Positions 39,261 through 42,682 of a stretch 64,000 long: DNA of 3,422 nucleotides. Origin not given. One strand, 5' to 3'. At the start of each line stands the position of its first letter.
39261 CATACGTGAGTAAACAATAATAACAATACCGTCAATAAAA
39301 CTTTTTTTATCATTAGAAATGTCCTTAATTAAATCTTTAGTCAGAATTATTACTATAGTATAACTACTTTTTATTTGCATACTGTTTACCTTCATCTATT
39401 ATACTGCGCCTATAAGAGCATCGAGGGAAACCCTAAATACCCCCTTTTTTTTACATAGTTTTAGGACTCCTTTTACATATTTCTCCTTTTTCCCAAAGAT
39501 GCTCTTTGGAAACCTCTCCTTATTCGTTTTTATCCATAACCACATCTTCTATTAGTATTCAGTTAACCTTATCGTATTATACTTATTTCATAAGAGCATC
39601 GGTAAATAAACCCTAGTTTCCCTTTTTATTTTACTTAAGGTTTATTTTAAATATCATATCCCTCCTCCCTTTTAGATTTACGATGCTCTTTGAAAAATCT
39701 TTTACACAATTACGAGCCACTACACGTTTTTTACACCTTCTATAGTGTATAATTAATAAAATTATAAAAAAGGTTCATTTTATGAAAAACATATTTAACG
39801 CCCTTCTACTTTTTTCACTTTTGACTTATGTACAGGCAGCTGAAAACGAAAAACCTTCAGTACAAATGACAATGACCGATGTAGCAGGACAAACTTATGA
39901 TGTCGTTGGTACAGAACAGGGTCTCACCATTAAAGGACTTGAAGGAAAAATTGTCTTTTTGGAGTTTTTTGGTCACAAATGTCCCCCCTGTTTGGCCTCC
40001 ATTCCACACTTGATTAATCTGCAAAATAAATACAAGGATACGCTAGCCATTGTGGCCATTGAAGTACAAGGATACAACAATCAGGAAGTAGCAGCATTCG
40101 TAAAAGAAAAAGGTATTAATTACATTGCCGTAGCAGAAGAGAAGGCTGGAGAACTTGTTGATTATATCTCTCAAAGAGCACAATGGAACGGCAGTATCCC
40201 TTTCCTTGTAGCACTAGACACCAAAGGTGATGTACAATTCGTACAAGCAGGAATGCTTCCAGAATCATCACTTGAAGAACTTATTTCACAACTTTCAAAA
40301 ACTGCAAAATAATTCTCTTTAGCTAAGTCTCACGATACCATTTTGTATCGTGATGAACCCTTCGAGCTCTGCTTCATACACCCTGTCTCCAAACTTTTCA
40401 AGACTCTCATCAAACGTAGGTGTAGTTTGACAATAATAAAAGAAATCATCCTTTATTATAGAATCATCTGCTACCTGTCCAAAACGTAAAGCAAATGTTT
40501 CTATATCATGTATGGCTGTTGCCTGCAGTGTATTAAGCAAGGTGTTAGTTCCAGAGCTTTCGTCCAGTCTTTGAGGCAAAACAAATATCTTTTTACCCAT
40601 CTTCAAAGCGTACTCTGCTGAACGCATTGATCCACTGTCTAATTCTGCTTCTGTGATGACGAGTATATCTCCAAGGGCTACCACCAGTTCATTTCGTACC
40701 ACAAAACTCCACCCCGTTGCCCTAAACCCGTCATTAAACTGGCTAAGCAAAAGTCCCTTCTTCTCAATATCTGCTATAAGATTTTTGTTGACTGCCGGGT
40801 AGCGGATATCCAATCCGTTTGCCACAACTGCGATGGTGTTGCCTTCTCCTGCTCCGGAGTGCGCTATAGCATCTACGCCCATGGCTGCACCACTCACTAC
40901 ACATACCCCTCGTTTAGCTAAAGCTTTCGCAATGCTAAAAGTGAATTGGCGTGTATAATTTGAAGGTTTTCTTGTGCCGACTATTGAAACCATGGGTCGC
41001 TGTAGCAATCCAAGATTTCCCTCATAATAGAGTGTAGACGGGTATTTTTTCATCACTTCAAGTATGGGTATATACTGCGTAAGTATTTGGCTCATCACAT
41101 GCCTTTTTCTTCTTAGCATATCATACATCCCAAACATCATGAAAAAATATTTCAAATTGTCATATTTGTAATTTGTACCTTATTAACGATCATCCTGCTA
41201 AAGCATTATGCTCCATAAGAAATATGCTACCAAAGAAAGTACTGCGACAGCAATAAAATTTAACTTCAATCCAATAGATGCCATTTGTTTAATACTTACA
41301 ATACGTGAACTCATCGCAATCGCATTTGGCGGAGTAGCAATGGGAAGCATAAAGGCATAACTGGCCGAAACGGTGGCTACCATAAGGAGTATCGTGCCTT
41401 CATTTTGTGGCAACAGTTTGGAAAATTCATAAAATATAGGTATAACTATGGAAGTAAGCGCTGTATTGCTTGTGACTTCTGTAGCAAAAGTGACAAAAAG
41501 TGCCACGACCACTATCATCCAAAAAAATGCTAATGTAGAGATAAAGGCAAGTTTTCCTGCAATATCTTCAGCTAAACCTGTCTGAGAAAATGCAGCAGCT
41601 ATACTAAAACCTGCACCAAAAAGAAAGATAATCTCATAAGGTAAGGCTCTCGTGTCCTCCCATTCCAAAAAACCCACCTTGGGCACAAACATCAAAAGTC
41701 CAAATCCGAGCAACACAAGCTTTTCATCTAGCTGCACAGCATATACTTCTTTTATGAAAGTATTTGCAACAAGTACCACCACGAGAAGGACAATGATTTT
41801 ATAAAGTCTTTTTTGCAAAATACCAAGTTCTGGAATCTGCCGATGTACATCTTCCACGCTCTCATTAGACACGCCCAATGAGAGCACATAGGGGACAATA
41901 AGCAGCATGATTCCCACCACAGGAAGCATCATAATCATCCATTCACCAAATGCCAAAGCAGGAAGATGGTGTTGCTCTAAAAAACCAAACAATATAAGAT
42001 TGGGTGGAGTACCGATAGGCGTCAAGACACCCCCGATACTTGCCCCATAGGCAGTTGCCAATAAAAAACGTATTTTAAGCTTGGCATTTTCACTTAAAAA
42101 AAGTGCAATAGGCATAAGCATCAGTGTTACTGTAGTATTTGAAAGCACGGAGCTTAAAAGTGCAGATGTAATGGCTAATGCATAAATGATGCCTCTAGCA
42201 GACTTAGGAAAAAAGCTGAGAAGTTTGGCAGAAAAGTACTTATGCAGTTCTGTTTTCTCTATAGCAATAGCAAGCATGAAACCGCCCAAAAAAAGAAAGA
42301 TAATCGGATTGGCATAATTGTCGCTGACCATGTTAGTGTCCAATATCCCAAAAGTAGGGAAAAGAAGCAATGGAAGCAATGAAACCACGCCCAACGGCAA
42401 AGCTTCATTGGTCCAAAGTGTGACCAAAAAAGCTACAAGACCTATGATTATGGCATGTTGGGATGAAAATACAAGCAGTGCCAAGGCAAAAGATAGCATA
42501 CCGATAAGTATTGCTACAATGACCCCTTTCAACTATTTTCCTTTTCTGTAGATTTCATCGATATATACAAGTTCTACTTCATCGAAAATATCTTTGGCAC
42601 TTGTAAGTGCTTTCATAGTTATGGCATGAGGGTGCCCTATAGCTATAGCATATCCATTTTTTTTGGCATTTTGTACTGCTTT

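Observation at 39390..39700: Tandem sibling sRNA candidates with individual promoters, shared closing stem and anti-SD/anti-AUG sequence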

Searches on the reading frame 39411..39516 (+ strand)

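Call 76: search_protein_families(library=pfam, proteins=[L171:1758-2783:+])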
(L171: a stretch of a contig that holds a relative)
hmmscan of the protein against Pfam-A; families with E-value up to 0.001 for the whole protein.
L171:1758-2783:+ (341 aa): 6 families
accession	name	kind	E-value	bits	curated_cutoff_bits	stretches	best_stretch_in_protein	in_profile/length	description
PF07991.19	KARI_N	-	1.5e-74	249.5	20.6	1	17-179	2-164/165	Acetohydroxy acid isomeroreductase, NADPH-binding domain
PF01450.25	KARI_C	-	1.5e-62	210.6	29.1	1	186-329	1-144/144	Ketol-acid reductoisomerase, C-terminal domain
PF02826.25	2-Hacid_dh_C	-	4.3e-07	29.9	25.1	1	16-104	33-121/178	D-isomer specific 2-hydroxyacid dehydrogenase, NAD binding domain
PF03446.21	NAD_binding_2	-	2e-06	28.3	21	1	21-107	1-90/161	NAD binding domain of 6-phosphogluconate dehydrogenase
PF03807.23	F420_oxidored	-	6.4e-06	27.1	21.6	1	21-95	1-79/94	NADP oxidoreductase coenzyme F420-dependent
PF00670.27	AdoHcyase_NAD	-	0.00081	20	27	0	16-82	20-85/162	S-adenosyl-L-homocysteine hydrolase, NAD binding domain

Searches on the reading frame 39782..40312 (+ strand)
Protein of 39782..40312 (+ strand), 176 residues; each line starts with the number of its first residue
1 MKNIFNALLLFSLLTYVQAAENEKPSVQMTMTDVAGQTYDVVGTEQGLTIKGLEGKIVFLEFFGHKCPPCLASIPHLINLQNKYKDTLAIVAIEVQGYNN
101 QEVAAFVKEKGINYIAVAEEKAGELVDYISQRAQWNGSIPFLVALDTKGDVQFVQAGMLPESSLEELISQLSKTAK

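Call 9: find_encoding_contigs(protein=window:39782-40312:+, flank=3000, max_places=10)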
Protein window:39782-40312:+ (176 aa): 1 contig read that carries it; 1 place shown.
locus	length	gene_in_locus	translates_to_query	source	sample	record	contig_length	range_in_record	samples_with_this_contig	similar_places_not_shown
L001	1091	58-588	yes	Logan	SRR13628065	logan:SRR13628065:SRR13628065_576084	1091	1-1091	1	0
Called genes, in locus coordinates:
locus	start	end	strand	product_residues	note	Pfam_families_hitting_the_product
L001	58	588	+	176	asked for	PF08534:Redoxin, PF00578:AhpC-TSA (weak), PF13905:Thioredoxin_8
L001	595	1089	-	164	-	?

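Call 51: search_protein_families(library=pfam, proteins=[window:39782-40312:+])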
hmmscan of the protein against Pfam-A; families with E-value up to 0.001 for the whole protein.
window:39782-40312:+ (176 aa): 5 families
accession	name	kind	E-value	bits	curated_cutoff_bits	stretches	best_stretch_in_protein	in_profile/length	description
PF13905.12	Thioredoxin_8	-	1.5e-08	35.3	27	1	55-151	1-94/94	Thioredoxin-like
PF08534.16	Redoxin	-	2.6e-08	34.2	26.6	1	43-167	16-147/148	Redoxin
PF00578.27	AhpC-TSA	-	3.8e-07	30.5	26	1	48-153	18-123/124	AhpC/TSA family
PF00085.26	Thioredoxin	-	0.00043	20.7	23.5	1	56-107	19-68/103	Thioredoxin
PF13728.12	TraF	-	0.0009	19.6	23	0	41-111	115-183/224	F plasmid transfer operon protein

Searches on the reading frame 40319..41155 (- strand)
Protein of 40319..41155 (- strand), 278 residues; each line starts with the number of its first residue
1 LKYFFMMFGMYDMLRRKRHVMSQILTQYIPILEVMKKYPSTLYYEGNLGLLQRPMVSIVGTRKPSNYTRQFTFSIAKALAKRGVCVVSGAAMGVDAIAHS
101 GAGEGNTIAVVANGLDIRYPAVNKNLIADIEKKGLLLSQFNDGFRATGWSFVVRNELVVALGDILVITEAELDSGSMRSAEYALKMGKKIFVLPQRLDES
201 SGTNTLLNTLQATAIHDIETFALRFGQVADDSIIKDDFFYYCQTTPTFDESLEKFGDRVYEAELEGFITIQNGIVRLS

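Call 51: search_protein_families(library=pfam, proteins=[window:40319-41155:-])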
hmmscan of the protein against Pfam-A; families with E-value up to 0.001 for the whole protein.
window:40319-41155:- (278 aa): 2 families
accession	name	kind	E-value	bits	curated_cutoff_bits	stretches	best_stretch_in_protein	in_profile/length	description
PF02481.21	DNA_processg_A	-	2e-55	187.7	29.6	1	25-210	14-206/212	DNA recombination-mediator protein A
PF18306.6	LDcluster4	-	1.8e-08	34.6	26.3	1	55-196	3-125/151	SLOG cluster4 family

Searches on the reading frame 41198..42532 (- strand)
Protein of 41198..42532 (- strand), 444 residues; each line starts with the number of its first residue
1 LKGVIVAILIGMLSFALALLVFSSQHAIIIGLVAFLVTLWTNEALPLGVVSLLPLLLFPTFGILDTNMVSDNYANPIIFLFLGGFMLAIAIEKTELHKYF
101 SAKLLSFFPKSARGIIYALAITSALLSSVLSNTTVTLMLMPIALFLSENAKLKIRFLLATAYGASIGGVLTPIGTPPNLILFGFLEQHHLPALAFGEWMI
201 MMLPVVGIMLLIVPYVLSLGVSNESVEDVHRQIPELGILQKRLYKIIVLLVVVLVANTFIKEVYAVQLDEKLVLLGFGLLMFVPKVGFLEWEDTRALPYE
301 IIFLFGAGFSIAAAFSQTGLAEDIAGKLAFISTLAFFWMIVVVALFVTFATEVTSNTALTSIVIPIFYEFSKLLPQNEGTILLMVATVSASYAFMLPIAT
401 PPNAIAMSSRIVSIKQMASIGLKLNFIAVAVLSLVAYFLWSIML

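Call 51: search_protein_families(library=pfam, proteins=[window:41198-42532:-])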
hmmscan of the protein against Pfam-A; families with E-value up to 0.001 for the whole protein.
window:41198-42532:- (444 aa): 2 families
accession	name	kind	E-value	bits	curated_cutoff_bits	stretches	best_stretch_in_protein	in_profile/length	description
PF03600.22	CitMHS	-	7.4e-49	167.1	31.9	1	38-386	2-333/336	Citrate transporter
PF00939.25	Na_sulph_symp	-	1.1e-43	150.4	27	1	6-443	11-469/472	Sodium:sulfate symporter transmembrane region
